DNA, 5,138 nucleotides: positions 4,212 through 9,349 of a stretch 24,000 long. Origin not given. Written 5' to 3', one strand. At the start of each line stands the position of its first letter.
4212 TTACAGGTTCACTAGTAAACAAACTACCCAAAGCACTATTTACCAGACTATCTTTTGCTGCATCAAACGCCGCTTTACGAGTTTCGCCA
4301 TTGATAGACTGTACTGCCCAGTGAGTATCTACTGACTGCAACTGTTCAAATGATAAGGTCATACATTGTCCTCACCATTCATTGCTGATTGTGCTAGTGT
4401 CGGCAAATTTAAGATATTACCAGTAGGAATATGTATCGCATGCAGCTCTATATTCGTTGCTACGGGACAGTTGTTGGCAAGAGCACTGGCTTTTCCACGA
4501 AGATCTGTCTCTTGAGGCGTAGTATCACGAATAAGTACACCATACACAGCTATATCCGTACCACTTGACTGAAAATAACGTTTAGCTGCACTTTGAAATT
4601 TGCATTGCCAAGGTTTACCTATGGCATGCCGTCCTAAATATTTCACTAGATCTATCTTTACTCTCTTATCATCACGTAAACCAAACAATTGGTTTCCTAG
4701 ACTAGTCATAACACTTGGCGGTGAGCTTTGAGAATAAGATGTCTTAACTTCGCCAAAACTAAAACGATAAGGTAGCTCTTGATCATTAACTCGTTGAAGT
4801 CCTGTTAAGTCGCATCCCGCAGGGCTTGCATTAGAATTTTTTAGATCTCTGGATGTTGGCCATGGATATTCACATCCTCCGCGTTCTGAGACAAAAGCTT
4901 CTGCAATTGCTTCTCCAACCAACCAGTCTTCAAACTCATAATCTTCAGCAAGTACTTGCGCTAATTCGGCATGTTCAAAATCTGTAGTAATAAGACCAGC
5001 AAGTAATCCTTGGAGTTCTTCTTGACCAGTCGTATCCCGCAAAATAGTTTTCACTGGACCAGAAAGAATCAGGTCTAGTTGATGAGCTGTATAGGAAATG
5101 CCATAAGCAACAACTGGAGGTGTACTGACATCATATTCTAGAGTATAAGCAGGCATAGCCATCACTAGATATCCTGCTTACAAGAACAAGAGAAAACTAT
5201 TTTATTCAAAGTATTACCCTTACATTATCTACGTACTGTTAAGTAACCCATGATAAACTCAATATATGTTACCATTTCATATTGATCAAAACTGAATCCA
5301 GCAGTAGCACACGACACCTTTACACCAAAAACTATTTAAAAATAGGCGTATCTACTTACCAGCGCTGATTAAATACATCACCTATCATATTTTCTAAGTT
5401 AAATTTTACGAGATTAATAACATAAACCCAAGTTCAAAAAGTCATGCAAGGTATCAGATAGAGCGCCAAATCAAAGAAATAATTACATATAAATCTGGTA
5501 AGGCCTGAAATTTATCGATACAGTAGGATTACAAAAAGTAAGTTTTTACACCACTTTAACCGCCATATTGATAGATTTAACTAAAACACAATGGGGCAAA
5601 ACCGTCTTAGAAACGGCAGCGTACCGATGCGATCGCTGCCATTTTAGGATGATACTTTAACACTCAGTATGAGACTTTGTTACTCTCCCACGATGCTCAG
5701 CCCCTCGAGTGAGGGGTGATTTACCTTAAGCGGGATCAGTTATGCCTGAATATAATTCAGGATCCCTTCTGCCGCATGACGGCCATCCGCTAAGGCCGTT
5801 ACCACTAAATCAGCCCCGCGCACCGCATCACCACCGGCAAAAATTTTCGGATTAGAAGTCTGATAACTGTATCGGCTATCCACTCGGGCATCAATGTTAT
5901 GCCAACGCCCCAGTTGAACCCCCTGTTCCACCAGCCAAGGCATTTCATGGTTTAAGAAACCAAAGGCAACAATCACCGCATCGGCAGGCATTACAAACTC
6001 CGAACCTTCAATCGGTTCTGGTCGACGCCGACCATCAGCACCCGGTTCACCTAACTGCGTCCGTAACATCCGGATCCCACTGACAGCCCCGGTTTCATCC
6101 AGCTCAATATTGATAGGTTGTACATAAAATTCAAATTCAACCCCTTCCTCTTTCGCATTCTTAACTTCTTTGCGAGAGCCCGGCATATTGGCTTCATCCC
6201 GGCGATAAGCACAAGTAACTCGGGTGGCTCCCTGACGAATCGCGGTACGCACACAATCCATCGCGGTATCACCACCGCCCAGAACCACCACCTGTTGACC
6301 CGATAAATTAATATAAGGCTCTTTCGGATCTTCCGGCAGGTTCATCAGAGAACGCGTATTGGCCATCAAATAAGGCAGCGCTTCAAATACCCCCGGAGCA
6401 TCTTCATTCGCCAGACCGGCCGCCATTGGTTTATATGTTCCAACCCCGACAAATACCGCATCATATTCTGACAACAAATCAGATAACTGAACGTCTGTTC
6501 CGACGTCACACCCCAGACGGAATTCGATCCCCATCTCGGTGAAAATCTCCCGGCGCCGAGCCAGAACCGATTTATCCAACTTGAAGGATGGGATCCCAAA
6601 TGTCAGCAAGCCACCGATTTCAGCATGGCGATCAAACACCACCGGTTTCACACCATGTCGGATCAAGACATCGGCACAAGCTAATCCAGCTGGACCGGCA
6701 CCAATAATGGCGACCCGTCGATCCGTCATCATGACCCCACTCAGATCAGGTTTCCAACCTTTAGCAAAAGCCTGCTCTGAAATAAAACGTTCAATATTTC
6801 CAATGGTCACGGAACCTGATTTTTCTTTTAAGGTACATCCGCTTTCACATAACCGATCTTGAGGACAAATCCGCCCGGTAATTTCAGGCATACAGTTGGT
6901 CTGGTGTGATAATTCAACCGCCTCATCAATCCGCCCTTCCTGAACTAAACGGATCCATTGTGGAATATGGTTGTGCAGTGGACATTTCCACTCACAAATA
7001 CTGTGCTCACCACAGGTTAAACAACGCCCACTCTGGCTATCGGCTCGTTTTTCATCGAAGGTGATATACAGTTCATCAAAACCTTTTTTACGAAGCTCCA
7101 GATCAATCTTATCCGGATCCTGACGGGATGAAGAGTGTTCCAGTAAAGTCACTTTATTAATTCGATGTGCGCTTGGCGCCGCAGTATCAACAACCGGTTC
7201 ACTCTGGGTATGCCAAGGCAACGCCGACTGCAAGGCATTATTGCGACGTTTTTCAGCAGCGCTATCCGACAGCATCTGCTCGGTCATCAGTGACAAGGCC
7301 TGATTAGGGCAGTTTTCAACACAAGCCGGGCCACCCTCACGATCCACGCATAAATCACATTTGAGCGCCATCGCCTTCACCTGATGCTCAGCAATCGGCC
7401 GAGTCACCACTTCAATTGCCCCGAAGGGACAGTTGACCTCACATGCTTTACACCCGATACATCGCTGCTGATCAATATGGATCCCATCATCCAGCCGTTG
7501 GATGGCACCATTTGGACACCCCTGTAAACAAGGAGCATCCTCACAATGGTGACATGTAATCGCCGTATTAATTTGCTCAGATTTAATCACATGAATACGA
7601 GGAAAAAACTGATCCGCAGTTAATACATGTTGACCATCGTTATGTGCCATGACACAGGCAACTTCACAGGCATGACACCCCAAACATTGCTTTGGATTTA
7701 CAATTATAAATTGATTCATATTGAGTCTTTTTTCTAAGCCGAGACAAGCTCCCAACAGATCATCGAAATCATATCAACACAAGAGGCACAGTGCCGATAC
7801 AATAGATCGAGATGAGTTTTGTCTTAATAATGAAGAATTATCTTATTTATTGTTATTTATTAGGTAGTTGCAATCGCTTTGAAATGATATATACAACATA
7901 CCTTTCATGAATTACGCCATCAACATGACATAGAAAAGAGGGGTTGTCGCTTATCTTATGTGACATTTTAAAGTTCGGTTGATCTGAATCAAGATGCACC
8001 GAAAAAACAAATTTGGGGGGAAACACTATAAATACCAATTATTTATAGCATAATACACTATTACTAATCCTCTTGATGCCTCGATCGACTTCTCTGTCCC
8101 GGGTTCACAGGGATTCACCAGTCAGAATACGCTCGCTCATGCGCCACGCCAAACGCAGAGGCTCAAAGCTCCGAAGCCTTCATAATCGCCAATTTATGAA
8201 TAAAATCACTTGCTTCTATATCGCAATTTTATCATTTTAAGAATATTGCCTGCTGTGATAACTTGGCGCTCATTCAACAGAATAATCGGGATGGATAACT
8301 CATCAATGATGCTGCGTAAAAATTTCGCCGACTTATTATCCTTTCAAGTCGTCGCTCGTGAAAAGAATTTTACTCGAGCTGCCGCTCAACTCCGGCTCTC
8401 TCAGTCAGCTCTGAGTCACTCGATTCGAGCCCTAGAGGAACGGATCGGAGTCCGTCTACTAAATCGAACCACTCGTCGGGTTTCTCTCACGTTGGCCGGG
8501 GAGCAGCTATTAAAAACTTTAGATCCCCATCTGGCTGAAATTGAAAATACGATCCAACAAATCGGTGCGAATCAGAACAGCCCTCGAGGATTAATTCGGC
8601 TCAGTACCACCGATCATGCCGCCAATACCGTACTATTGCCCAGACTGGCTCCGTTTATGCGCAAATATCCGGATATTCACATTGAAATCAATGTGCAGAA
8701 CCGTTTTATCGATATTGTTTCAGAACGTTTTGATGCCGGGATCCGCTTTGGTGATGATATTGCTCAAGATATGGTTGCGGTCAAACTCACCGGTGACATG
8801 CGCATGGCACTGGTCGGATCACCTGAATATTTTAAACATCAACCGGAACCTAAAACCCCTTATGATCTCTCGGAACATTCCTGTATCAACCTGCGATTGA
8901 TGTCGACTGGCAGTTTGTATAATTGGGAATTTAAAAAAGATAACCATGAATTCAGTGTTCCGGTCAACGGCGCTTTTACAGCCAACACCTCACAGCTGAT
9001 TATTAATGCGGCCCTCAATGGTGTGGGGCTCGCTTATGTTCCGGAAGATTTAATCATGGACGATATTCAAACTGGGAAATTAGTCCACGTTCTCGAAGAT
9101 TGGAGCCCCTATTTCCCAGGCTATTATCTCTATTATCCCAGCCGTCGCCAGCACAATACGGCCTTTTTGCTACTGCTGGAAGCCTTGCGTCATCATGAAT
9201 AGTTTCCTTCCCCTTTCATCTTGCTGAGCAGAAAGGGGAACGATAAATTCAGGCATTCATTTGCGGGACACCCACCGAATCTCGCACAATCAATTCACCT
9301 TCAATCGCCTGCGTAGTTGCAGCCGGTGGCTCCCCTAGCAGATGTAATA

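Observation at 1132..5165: Translationally coupled PD-(D/E)xK-like protein plus giant Ski2/Hel308-type helicase: candidate anti-phage nuclease-helicase system (Hachiman-like or a new variant)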

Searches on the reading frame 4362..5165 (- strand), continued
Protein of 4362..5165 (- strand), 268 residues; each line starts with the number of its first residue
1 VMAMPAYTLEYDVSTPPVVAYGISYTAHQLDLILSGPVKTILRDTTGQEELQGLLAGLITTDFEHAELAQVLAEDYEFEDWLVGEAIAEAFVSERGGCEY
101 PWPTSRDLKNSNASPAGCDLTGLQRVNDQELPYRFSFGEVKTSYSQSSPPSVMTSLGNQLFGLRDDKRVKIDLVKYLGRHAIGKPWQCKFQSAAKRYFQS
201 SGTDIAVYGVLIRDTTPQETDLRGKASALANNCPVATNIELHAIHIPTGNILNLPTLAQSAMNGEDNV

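Call 52: search_protein_families(library=pfam, proteins=[L006:2994-4574:+, L074:8763-9977:+, L042:14010-17243:+, L012:5399-7810:+, L009:8850-9998:+, L078:2000-3145:+, L017:3903-6677:+, L017:6677-8731:+, L012:7819-9978:+, L030:4528-6825:+], max_evalue=0.00001)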
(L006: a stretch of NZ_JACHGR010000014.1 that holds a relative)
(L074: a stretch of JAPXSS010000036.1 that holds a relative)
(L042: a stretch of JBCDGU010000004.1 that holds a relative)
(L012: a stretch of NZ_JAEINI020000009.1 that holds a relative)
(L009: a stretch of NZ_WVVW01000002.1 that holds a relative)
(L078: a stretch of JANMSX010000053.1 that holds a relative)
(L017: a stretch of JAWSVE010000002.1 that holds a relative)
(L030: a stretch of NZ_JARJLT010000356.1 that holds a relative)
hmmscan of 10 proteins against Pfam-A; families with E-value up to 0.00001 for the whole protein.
L006:2994-4574:+ (527 aa): 2 families
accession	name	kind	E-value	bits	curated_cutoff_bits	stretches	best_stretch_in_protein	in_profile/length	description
PF02384.22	N6_Mtase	-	3.9e-61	207.5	20.4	1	175-468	3-290/311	N-6 DNA Methylase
PF01170.24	UPF0020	-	2.9e-07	30.8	22.3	1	208-313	19-132/197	RMKL-like, methyltransferase domain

L074:8763-9977:+ (405 aa): 1 family
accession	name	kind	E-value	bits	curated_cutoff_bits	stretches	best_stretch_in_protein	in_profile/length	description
PF01420.25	Methylase_S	-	4.4e-26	92.5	22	1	5-180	6-168/168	Type I restriction modification DNA specificity domain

L042:14010-17243:+ (1078 aa): 6 families
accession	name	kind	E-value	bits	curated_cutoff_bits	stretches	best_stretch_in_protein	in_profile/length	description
PF11867.13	T1RH-like_C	-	6.2e-129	430.5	26.8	1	735-1073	2-327/329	Type I restriction enzyme HindI endonuclease subunit-like, C-terminal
PF18766.7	SWI2_SNF2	-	8.4e-80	268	26.7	1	281-550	1-220/221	SWI2/SNF2 ATPase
PF04313.20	HSDR_N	-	2.9e-49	168.1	25.1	1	16-220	3-195/198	Type I restriction enzyme R protein N terminus (HSDR_N)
PF22679.2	T1R_D3-like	-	3.4e-21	76.7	27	1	653-718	89-156/158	Type I restriction enzyme subunit R domain 3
PF04851.21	ResIII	-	9.7e-19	68.3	22.5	1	282-483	8-163/164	Type III restriction enzyme, res subunit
PF00270.35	DEAD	-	5.3e-06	26.7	26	0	333-484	23-162/167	DEAD/DEAH box helicase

L012:5399-7810:+ (804 aa): 5 families
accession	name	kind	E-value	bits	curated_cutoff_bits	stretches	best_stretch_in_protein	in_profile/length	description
PF04851.21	ResIII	-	3.7e-39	134.7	22.5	1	165-330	2-163/164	Type III restriction enzyme, res subunit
PF08463.15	EcoEI_R_C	-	2.1e-26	93.4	24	1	645-801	2-163/163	EcoEI R protein C-terminal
PF18766.7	SWI2_SNF2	-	1.4e-19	71.1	26.7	1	170-364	1-190/221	SWI2/SNF2 ATPase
PF00270.35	DEAD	-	6.1e-08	33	26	1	177-330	6-161/167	DEAD/DEAH box helicase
PF00271.37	Helicase_C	-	4.3e-06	27.4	23.5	0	417-531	6-109/110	Helicase conserved C-terminal domain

L009:8850-9998:+ (383 aa): 1 family
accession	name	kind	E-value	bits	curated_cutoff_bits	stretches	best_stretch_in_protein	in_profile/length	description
PF01420.25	Methylase_S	-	6.2e-12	46.5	22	0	60-170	58-163/168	Type I restriction modification DNA specificity domain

L078:2000-3145:+ (382 aa): 2 families
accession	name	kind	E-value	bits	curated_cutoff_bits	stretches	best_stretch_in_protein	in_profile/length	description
PF06250.17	YhcG_C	-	4e-51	173.4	32.5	1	214-367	2-156/157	YhcG PDDEXK nuclease domain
PF17761.7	DUF1016_N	-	1.9e-35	122.3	32.8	1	6-189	1-137/137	DUF1016 N-terminal domain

L017:3903-6677:+ (925 aa): 5 families
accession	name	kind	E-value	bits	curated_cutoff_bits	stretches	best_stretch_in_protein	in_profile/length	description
PF20473.4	MmeI_Mtase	-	3.1e-115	384.3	27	1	327-609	1-258/259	MmeI, DNA-methyltransferase domain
PF20466.3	MmeI_TRD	-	5.5e-81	271.3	27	1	632-836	2-207/207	MmeI, target recognition domain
PF20464.3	MmeI_N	-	2e-33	116.7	27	1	1-161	1-181/181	MmeI, N-terminal domain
PF20465.4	MmeI_hel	-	8.2e-27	94.2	27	1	172-252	1-75/75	MmeI, helicase spacer domain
PF20467.3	MmeI_C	-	1.2e-18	67.5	27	1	838-915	3-80/83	MmeI, C-terminal domain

L017:6677-8731:+ (685 aa): 0 families

L012:7819-9978:+ (720 aa): 4 families
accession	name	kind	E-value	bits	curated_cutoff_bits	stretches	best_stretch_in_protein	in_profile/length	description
PF02384.22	N6_Mtase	-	7.9e-63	213.1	20.4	1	175-490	3-307/311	N-6 DNA Methylase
PF01420.25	Methylase_S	-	2.3e-07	31.6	22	1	529-684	2-148/168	Type I restriction modification DNA specificity domain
PF01170.24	UPF0020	-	5e-07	30.1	22.3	1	208-314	19-133/197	RMKL-like, methyltransferase domain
PF12161.14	HsdM_N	-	1.2e-06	29.6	24.5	0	31-164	10-135/135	HsdM N-terminal domain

L030:4528-6825:+ (766 aa): 0 families

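Call 93: search_protein_representatives(alignment_id=A1)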
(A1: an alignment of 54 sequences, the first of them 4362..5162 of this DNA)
Query: 54 sequences, 270 profile positions. Proteins with E-value up to 0.001 (for the whole library): 611; up to 1e-10: 468; up to 1e-30: 295. The best 150 are listed.
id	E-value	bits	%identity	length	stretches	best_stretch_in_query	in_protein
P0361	5.4e-110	382.7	-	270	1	1-265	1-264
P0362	2.0e-99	348.1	-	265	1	1-266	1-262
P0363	3.7e-96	337.4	-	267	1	10-259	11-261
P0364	3.6e-95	334.1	-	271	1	5-267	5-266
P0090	1.4e-92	325.6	-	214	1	55-268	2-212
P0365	8.2e-89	313.3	-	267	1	1-265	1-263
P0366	1.9e-88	312.0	-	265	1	1-266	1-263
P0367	9.0e-88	309.8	-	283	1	1-262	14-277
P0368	6.4e-87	307.1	-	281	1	1-267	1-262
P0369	7.4e-87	306.8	-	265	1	1-267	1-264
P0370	1.1e-86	306.3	-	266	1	7-265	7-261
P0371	8.4e-84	296.8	-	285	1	1-267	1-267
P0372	1.3e-83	296.2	-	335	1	1-265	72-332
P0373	5.0e-83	294.3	-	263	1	1-260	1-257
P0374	1.5e-80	286.2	-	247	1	9-250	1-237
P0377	3.8e-80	284.8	-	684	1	4-265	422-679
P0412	2.9e-63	229.5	-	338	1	75-259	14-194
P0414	7.0e-63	228.2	-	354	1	7-260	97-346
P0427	3.3e-60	219.4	-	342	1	3-268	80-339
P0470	6.1e-53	195.6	-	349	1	7-252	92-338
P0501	1.3e-49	184.7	-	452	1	4-252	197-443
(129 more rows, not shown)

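Call 94: search_protein_families(library=pfam, proteins=[P0377, P0501, P0414, P0470, P0412, P0427], max_evalue=0.001)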
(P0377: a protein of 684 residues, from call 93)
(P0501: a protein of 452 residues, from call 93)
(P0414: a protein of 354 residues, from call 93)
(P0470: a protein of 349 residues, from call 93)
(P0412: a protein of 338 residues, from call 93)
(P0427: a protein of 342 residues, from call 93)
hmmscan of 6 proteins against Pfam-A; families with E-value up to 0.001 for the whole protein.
P0377 (684 aa): 0 families

P0501 (452 aa): 0 families

P0414 (354 aa): 0 families

P0470 (349 aa): 0 families

P0412 (338 aa): 0 families

P0427 (342 aa): 0 families

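Call 97: fold_search(model_id=the predicted structure, library=viral)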
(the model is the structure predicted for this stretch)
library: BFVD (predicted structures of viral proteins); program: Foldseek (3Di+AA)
matches with E <= 10: 506; with E <= 0.001: 1
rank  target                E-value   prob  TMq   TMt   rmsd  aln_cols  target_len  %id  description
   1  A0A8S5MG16            3.3e-04  1.00  0.56  0.54   9.1       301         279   11  Anti-bacteriophage protein A/HamA C-terminal domain-containing protein [Siphoviridae sp. ctcfw7]
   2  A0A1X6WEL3            1.6e-03  0.98  0.32  0.36   9.3       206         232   12  (no name in the UniProt tables at hand)
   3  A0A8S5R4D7            5.5e-03  0.91  0.28  0.32   9.5       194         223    8  Uncharacterized protein [Podoviridae sp. ct8nN1]
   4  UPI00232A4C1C         9.3e-03  0.85  0.29  0.28  10.1       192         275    9  (no name look-up for this kind of identifier)
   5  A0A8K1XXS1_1          2.0e-02  0.66  0.27  0.07   9.6       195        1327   11  (no name in the UniProt tables at hand)
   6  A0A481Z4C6            2.7e-02  0.47  0.25  0.25  13.2       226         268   12  DNA-directed RNA polymerase subunit 5 [Pithovirus LCPAC101]
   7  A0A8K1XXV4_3          4.0e-02  0.38  0.24  0.07  10.9       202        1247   11  (no name in the UniProt tables at hand)
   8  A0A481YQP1            5.7e-02  0.25  0.19  0.20  14.7       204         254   14  Uncharacterized protein [Marseillevirus LCMAC101]
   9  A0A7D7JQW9            6.0e-02  0.14  0.18  0.15  20.4       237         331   12  (no name in the UniProt tables at hand)
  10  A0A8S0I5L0            6.0e-02  0.06  0.12  0.12  20.2       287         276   11  (no name in the UniProt tables at hand)
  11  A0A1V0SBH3            6.4e-02  0.23  0.21  0.17  16.0       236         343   10  DUF2726 domain-containing protein [Catovirus CTV1]
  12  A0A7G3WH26            7.2e-02  0.33  0.19  0.29  11.6       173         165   17  Putative endodeoxyribonuclease I [Arthronema virus TR020]
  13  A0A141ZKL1            8.1e-02  0.15  0.16  0.12  12.5       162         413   10  (no name in the UniProt tables at hand)
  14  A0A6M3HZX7            8.6e-02  0.51  0.25  0.45   6.6       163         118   15  (no name in the UniProt tables at hand)
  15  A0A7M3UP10            9.1e-02  0.38  0.19  0.24  10.0       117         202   10  Uncharacterized protein [Pyramimonas orientalis virus]
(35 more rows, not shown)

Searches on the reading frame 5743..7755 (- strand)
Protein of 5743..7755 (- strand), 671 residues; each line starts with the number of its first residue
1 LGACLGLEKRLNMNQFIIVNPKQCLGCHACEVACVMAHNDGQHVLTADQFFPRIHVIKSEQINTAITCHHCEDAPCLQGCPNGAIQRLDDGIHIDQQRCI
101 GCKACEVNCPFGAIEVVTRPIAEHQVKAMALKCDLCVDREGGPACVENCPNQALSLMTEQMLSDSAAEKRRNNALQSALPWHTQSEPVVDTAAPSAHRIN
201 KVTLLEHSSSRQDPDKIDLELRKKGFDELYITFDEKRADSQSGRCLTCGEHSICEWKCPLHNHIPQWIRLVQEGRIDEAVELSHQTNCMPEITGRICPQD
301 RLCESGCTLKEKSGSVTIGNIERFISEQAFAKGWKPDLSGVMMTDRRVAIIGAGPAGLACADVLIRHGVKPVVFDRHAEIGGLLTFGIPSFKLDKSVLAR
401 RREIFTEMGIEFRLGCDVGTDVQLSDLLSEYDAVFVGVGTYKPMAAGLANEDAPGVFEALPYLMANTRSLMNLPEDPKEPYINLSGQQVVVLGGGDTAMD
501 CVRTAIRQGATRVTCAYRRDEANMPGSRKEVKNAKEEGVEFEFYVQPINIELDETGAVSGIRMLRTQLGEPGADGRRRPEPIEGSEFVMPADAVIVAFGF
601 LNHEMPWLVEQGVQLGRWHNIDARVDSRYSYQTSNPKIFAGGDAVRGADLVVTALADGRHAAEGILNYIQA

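Call 21: search_protein_families(library=pfam, proteins=[window:5743-7755:-], max_evalue=0.00001)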
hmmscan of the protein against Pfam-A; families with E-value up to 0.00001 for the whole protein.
window:5743-7755:- (671 aa): 14 families
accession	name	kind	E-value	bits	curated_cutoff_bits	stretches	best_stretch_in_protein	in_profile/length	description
PF14691.11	Fer4_20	-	4e-34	117.2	25.8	1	223-333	2-112/113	Dihydroprymidine dehydrogenase domain II, 4Fe-4S cluster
PF07992.20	Pyr_redox_2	-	1.5e-20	74.2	26.1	1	347-658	2-291/291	Pyridine nucleotide-disulphide oxidoreductase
PF00070.33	Pyr_redox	-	1.2e-10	42.1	22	0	347-418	1-63/82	Pyridine nucleotide-disulphide oxidoreductase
PF13247.11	Fer4_11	-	1.9e-09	38.1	26.2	1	66-156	8-97/100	4Fe-4S dicluster domain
PF13187.11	Fer4_9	-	4.3e-08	33.5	27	0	98-153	1-51/52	4Fe-4S dicluster domain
PF13738.12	Pyr_redox_3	-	7.2e-08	32.5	30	0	350-379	2-31/305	Pyridine nucleotide-disulphide oxidoreductase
PF12837.12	Fer4_6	-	1.2e-07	31.8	25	1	92-114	2-24/24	4Fe-4S binding domain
PF12838.12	Fer4_7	-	2e-07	31.8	27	0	98-153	1-52/52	4Fe-4S dicluster domain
PF13450.12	NAD_binding_8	-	2e-07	31.6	21.9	1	350-384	1-35/68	NAD(P)-binding Rossmann-like domain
PF00037.32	Fer4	-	6.9e-07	29.3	21.1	1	93-115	2-24/24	4Fe-4S binding domain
PF12797.12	Fer4_2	-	2.2e-06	27.7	24.5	1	91-111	2-22/22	4Fe-4S binding domain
PF01494.25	FAD_binding_3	-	2.2e-06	27.6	22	1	347-379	3-35/349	FAD binding domain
PF21799.2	MurD-like_N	-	5.1e-06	27.1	27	0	347-383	2-38/88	Mur ligase MurD-like, N-terminal domain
PF01946.23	Thi4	-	8.3e-06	25.6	26.2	0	342-412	16-84/235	Thi4 family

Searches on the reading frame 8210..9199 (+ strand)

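Call 21: search_protein_families(library=pfam, proteins=[window:8210-9199:+], max_evalue=0.00001)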
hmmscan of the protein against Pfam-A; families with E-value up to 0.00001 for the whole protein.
window:8210-9199:+ (330 aa): 2 families
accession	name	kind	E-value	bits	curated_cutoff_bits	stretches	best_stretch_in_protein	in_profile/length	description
PF03466.25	LysR_substrate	-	4.2e-38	131.3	28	1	123-329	2-207/209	LysR substrate binding domain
PF00126.33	HTH_1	-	2.7e-21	75.7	26.6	1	41-98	3-60/60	Bacterial regulatory helix-turn-helix protein, lysR family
